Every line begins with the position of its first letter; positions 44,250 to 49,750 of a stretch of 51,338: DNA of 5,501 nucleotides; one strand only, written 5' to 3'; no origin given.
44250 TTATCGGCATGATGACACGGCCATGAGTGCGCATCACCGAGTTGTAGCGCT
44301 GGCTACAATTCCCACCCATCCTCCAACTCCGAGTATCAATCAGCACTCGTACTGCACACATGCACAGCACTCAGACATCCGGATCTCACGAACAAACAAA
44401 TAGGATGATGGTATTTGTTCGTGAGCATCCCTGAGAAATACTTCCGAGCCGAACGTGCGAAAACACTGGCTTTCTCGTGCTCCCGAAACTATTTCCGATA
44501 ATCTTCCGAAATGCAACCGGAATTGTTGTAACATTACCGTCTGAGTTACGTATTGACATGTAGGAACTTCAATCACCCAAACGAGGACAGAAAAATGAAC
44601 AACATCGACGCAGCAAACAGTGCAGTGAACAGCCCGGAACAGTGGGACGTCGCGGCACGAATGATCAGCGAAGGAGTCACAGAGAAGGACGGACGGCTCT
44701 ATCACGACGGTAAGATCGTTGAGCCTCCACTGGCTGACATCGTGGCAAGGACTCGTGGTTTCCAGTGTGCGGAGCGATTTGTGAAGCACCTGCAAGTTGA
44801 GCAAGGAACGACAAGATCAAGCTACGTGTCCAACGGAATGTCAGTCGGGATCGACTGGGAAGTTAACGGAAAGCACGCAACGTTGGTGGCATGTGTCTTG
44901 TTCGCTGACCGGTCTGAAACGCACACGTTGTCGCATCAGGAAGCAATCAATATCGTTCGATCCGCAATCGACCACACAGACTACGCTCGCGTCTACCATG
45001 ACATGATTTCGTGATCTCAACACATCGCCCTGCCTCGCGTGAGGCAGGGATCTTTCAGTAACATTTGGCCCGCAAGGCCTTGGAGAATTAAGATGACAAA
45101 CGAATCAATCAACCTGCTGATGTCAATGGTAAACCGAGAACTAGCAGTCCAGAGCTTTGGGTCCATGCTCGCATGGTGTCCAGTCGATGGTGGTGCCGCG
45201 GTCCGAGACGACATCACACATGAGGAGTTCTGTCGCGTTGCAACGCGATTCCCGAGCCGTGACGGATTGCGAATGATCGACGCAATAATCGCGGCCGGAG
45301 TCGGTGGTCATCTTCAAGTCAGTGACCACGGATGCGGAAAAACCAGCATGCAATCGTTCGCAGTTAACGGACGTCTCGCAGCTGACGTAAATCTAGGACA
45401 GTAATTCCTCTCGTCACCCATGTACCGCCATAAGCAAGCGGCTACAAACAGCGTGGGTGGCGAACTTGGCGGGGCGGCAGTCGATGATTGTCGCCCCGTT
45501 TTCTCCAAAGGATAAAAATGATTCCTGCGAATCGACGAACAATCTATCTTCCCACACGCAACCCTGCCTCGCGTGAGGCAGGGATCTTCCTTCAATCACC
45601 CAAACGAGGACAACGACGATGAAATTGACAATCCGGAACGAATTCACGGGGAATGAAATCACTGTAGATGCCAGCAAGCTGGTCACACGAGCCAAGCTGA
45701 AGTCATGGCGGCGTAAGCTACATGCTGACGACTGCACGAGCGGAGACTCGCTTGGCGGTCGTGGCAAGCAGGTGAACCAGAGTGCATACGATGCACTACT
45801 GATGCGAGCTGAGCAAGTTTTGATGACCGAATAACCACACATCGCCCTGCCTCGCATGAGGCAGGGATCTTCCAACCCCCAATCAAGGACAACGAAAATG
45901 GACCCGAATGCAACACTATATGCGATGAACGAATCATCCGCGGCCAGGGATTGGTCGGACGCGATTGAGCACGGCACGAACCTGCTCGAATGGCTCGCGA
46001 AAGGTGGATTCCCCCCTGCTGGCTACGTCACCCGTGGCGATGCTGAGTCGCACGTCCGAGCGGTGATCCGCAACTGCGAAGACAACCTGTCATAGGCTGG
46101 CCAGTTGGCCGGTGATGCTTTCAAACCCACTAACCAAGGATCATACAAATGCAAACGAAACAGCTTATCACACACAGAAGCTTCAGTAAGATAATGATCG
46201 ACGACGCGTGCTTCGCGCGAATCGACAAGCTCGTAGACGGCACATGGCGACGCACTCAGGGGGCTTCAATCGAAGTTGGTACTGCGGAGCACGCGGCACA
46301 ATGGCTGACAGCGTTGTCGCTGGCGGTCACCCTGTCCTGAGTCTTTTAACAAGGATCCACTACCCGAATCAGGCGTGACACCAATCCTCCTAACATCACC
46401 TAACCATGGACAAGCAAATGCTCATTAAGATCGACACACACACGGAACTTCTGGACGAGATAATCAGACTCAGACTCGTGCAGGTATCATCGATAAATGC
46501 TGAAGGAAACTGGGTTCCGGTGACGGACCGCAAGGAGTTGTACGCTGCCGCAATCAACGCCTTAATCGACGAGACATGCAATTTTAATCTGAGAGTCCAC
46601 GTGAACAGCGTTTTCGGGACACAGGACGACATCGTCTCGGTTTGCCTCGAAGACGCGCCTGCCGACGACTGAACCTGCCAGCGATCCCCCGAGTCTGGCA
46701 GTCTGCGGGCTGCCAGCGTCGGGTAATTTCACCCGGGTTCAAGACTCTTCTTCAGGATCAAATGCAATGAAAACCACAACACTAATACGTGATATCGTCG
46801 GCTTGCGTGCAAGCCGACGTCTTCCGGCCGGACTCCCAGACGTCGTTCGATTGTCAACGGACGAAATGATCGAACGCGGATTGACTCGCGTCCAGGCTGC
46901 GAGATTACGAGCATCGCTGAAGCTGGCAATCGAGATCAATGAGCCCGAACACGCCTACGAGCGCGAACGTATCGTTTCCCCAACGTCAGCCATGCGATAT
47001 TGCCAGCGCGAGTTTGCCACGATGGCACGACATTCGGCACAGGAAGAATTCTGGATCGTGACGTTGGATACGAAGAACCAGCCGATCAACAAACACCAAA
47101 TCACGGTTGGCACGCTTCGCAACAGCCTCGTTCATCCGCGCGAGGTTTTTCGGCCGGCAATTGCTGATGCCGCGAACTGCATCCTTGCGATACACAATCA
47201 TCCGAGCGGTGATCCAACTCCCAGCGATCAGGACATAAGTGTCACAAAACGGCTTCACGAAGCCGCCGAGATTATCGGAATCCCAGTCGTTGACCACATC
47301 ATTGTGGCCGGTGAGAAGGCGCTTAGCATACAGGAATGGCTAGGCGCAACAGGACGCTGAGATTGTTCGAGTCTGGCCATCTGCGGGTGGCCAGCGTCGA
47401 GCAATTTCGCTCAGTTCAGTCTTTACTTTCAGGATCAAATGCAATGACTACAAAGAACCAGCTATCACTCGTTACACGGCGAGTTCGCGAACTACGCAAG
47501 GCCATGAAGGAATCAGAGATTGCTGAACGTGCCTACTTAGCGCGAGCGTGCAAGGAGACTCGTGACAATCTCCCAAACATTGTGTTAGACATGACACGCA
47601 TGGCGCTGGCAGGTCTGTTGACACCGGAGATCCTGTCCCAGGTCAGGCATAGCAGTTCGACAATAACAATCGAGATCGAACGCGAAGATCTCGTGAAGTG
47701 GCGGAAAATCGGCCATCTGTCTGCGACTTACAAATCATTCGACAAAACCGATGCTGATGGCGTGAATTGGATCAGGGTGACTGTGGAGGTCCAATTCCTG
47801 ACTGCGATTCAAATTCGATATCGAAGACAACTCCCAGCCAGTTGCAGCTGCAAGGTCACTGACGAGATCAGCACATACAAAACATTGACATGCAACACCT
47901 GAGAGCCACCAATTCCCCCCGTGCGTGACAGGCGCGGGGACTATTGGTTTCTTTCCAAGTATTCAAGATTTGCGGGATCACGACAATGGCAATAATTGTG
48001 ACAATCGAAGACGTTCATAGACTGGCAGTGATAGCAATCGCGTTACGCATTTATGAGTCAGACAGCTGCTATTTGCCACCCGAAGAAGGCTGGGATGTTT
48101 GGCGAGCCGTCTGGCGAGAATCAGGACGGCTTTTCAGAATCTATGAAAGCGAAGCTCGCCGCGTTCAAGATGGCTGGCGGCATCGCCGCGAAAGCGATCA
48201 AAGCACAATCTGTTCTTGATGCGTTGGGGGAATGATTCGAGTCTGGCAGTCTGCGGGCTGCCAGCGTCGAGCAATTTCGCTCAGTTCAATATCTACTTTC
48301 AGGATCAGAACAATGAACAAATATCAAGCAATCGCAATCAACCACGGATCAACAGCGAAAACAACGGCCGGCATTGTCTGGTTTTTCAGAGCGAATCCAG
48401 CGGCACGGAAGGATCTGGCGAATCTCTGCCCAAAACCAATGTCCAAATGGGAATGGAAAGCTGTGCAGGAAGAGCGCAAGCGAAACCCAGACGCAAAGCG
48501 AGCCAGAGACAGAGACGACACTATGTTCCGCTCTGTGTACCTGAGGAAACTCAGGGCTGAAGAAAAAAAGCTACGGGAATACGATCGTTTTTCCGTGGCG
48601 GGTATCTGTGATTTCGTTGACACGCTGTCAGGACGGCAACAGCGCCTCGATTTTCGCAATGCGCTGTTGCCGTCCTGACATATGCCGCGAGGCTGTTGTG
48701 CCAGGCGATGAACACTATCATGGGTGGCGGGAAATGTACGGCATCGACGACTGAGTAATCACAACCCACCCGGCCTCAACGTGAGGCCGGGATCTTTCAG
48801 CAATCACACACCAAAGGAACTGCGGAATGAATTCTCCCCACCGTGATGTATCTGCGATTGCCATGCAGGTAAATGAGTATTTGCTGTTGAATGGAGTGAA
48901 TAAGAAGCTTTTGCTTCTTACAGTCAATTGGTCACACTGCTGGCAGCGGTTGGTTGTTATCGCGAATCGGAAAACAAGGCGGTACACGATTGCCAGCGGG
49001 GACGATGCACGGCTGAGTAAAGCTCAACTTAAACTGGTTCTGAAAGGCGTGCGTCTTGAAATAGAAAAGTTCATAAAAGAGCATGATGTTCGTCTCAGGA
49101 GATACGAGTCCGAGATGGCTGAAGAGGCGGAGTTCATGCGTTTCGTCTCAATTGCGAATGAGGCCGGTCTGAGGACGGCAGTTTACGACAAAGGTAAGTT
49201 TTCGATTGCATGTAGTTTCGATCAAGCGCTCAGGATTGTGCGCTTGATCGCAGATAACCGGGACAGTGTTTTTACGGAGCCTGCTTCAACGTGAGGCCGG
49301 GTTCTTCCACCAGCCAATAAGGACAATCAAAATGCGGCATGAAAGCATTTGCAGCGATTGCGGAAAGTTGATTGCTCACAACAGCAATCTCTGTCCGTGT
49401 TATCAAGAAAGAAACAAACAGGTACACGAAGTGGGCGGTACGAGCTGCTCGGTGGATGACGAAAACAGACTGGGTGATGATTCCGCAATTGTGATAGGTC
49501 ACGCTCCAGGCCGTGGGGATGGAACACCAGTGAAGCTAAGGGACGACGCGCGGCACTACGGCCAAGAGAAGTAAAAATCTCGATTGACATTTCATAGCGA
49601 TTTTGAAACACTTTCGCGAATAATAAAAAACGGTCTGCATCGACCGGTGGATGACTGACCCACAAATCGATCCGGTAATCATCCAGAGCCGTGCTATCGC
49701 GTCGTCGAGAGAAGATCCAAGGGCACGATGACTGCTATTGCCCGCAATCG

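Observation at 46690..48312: Three copies of a ~77-nt two-hairpin leader with compensatory base changes (family 2)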

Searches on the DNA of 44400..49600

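Call 39: search_rna_families(source=window, start=44400, end=49600, threshold=evalue, max_evalue=10, show_alignments=3)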
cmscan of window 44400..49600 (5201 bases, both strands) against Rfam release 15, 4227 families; matches with E-value up to 10: 3.
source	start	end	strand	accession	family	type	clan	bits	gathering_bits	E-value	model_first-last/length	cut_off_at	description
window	48626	48680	-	RF03889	mir-4776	Gene; miRNA;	-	28.3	97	0.024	13-68/80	no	mir-4776 microRNA precursor family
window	48626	48680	+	RF03889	mir-4776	Gene; miRNA;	-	27.2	97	0.046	13-68/80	no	mir-4776 microRNA precursor family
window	48632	48704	-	RF02938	COG2827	Gene; sRNA;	-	19.4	49.1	6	21-71/77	no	COG2827 RNA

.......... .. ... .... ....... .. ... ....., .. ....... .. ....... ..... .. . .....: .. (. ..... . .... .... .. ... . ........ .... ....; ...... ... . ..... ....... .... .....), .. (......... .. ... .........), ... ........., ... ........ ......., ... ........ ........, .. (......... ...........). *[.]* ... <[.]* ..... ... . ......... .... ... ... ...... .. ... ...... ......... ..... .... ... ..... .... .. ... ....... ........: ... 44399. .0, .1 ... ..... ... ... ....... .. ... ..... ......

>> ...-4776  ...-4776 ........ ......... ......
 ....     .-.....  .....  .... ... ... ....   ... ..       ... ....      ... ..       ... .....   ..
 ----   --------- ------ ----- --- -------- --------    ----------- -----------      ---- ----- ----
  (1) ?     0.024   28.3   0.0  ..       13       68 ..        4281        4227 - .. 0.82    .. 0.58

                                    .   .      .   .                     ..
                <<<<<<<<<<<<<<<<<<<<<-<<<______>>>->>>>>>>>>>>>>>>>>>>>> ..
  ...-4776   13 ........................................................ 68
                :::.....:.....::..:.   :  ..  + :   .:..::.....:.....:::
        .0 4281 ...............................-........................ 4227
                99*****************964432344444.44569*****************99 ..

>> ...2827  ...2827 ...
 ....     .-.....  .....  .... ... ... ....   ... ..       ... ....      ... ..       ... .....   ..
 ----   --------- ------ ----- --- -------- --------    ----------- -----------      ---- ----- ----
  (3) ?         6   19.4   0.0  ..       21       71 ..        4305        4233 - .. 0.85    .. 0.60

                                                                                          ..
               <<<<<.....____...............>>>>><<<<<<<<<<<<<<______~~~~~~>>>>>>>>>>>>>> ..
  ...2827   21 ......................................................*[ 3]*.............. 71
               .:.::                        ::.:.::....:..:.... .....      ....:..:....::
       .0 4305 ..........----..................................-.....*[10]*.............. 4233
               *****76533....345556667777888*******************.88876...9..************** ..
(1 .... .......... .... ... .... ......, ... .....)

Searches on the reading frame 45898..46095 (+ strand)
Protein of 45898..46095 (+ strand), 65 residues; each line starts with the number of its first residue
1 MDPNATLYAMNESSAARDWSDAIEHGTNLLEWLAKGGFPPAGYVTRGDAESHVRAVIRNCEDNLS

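Call 57: search_protein_families(library=pfam, proteins=[window:45898-46095:+], max_evalue=0.01)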
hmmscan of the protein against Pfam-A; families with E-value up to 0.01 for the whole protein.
window:45898-46095:+ (65 aa): 0 families

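Call 76: search_protein_families(library=phrogs, proteins=[window:45898-46095:+], max_evalue=0.01)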
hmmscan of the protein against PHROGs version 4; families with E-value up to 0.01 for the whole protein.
window:45898-46095:+ (65 aa): 1 family
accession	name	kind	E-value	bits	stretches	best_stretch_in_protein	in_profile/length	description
phrog_865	-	DNA, RNA and nucleotide metabolism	2.1e-06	28.8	1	1-43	2-52/69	HNH endonuclease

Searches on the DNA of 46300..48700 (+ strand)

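Call 16: search_dna_similar(query=window:46300-48700:+, collection=phages, mode=distant)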
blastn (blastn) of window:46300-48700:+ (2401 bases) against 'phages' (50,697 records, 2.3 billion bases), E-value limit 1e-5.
No match.

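Call 24: build_rna_model(alignment_id=A2, structure=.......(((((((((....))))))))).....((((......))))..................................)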
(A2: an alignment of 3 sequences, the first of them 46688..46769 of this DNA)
Model R1 built from alignment A2 (3 sequences, 82 columns); structure: as given.
model positions 81; base pairs 12; branch points 1; effective number of sequences 1.5; information 0.699 bits per position. Calibrated on 0.2 Mb of random sequence (short: E-values are rough).
structure used (alignment columns):
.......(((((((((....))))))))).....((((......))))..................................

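Call 26: build_rna_model(alignment_id=A2, structure=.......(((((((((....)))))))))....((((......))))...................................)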
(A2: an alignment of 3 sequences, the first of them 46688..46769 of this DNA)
Model R2 built from alignment A2 (3 sequences, 82 columns); structure: as given.
model positions 81; base pairs 13; branch points 1; effective number of sequences 1.39; information 0.701 bits per position. Calibrated on 0.2 Mb of random sequence (short: E-values are rough).
structure used (alignment columns):
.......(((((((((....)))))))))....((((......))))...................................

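Call 28: search_with_rna_model(model_id=R2, source=window, filters=off, max_evalue=10)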
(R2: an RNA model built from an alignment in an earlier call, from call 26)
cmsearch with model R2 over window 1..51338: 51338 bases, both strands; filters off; matches with E-value up to 10: 17.
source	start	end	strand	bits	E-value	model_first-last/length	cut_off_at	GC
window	47366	47446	+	108.9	1.7e-30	1-81/81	no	0.51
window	48236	48315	+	105.4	2e-29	1-81/81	no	0.5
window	46688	46769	+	103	1.1e-28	1-81/81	no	0.56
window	47322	47401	-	19.7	0.0025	1-81/81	no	0.59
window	48206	48271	-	17.2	0.014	1-81/81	no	0.58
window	46645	46723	-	14.9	0.074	1-81/81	no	0.71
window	39309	39387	-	13.8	0.15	1-81/81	no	0.44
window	32022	32062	+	11.7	0.66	1-81/81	no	0.44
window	36155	36193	+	11.2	0.95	1-81/81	no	0.49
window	16521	16551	-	10.7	1.3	1-81/81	no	0.48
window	33454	33491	-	10.7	1.4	1-81/81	no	0.47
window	16620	16650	-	10.6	1.5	1-81/81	no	0.52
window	47954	47988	+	10.4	1.7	1-81/81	no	0.43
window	37470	37510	-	9.8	2.6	1-81/81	no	0.46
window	22443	22474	+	9.5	3.3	1-81/81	no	0.41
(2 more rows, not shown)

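Call 35: search_with_rna_model(model_id=R2, sources=[L281, L282, L283, L284, L285], filters=off, max_evalue=10)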
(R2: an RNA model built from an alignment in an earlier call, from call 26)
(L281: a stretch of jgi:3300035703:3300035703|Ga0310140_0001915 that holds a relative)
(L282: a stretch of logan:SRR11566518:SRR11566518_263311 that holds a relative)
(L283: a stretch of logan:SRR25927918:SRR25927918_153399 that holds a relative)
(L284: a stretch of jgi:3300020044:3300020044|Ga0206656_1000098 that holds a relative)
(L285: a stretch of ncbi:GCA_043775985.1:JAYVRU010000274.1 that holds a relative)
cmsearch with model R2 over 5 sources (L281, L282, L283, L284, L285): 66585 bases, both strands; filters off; matches with E-value up to 10: 5.
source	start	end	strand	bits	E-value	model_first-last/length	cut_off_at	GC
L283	3286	3340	+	14.1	0.17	1-81/81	no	0.53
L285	6211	6260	-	11.1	1.4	1-81/81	no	0.36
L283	5761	5776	-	10.2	2.5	32-47/81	no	0.56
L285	3184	3223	-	9.9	3.2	1-81/81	no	0.52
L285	7843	7908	-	9.4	4.4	1-81/81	no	0.41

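Call 48: search_with_rna_model(model_id=R2, sources=[window, L286, L287, L288, L289, L290, L291, L292, L293], max_evalue=0.001, make_alignment=true)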
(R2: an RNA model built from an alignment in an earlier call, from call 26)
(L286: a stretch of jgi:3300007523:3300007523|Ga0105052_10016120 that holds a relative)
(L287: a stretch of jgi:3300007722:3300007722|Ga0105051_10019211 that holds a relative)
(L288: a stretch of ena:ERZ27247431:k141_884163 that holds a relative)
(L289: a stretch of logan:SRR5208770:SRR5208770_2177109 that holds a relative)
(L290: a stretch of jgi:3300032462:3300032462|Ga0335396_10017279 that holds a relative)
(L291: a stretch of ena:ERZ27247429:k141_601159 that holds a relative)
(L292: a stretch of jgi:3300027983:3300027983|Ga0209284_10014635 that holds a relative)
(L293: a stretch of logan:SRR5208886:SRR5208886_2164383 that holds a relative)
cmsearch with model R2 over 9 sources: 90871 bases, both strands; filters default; matches with E-value up to 0.001: 24.
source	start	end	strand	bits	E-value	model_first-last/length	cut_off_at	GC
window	47366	47446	+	108.9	3e-30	1-81/81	no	0.51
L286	2393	2473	+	108.9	3e-30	1-81/81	no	0.51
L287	2238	2318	+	108.9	3e-30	1-81/81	no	0.51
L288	2437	2517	+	108.9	3e-30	1-81/81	no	0.51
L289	244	324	+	108.9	3e-30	1-81/81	no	0.51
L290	1879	1959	+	108.9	3e-30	1-81/81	no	0.51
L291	3122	3202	+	108.9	3e-30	1-81/81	no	0.51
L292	1606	1686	+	108.9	3e-30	1-81/81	no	0.51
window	48236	48315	+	105.4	3.5e-29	1-81/81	no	0.5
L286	3263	3342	+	105.4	3.5e-29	1-81/81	no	0.5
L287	3108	3187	+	105.4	3.5e-29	1-81/81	no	0.5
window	46688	46769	+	103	1.9e-28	1-81/81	no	0.56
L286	1715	1796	+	103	1.9e-28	1-81/81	no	0.56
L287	1560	1641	+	103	1.9e-28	1-81/81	no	0.56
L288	1759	1840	+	103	1.9e-28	1-81/81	no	0.56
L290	1201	1282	+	103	1.9e-28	1-81/81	no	0.56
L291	2444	2525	+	103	1.9e-28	1-81/81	no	0.56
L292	928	1009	+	103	1.9e-28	1-81/81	no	0.56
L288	3307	3387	+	97.5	9.2e-27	1-81/81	no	0.49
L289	1114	1194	+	97.5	9.2e-27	1-81/81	no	0.49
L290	2749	2829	+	97.5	9.2e-27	1-81/81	no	0.49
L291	3992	4072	+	97.5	9.2e-27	1-81/81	no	0.49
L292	2476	2556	+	97.5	9.2e-27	1-81/81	no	0.49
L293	14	94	+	97.5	9.2e-27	1-81/81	no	0.49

Alignment A3: 24 matches aligned to the model, 83 columns, each read 5' to 3' on its own strand. Consensus structure (alignment columns), stored with it:
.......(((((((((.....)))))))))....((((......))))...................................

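Call 86: search_with_rna_model(model_id=R2, sources=[L294, L295, L296], max_evalue=1, filters=off)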
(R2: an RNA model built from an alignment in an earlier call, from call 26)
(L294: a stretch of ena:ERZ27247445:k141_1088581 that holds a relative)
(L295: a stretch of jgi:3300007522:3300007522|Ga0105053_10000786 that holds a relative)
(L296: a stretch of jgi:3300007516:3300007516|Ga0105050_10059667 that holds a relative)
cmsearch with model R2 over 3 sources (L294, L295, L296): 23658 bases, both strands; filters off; matches with E-value up to 1: 15.
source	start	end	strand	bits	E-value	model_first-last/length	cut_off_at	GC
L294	4540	4620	+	108.9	7.8e-31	1-81/81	no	0.51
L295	4540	4620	+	108.9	7.8e-31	1-81/81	no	0.51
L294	5410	5489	+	105.4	9.3e-30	1-81/81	no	0.5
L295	5410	5489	+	105.4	9.3e-30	1-81/81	no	0.5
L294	3862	3943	+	103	5e-29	1-81/81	no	0.56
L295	3862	3943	+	103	5e-29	1-81/81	no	0.56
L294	4496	4575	-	19.7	0.0011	1-81/81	no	0.59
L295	4496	4575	-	19.7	0.0011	1-81/81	no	0.59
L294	5380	5445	-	17.2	0.0064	1-81/81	no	0.58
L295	5380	5445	-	17.2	0.0064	1-81/81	no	0.58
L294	3819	3897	-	14.9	0.034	1-81/81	no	0.71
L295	3819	3897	-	14.9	0.034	1-81/81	no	0.71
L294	11887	11952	+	13.5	0.09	1-81/81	no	0.53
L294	5128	5162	+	10.4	0.77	1-81/81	no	0.43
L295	5128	5162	+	10.4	0.77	1-81/81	no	0.43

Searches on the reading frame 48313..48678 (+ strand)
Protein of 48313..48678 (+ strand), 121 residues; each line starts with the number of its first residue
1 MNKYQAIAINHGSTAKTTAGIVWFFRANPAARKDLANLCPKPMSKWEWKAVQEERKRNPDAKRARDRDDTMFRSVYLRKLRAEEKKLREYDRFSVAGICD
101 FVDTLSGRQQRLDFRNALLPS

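Call 13: search_protein_families(library=pfam, proteins=[window:48313-48678:+], max_evalue=0.01)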
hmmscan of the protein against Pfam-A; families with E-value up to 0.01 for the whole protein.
window:48313-48678:+ (121 aa): 0 families

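Call 14: search_protein_families(library=phrogs, proteins=[window:48313-48678:+], max_evalue=0.01)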
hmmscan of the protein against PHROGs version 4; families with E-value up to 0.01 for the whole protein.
window:48313-48678:+ (121 aa): 0 families

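Call 51: find_homologous_proteins(query=window:48313-48678:+, max_evalue=0.01)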
Query window:48313-48678:+ (121 aa): 1 proteins with E <= 0.01 among 2 candidates.
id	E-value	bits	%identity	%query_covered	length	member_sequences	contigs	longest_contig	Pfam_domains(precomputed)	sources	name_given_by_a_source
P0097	2.3e-75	268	99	100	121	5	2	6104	-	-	-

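Call 77: search_protein_families(library=ncbifam, proteins=[window:48313-48678:+], max_evalue=0.01)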
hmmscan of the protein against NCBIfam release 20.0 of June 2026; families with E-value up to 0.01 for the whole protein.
window:48313-48678:+ (121 aa): 0 families

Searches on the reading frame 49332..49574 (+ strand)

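Call 57: search_protein_families(library=pfam, proteins=[window:49332-49574:+], max_evalue=0.01)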
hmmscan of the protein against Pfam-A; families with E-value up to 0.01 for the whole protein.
window:49332-49574:+ (80 aa): 0 families

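Call 76: search_protein_families(library=phrogs, proteins=[window:49332-49574:+], max_evalue=0.01)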
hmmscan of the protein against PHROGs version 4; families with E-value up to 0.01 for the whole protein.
window:49332-49574:+ (80 aa): 1 family
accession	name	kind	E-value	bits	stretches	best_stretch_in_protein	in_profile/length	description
phrog_16989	-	moron, auxiliary metabolic gene and host takeover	0.0039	18.2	1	5-29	7-31/122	membrane protein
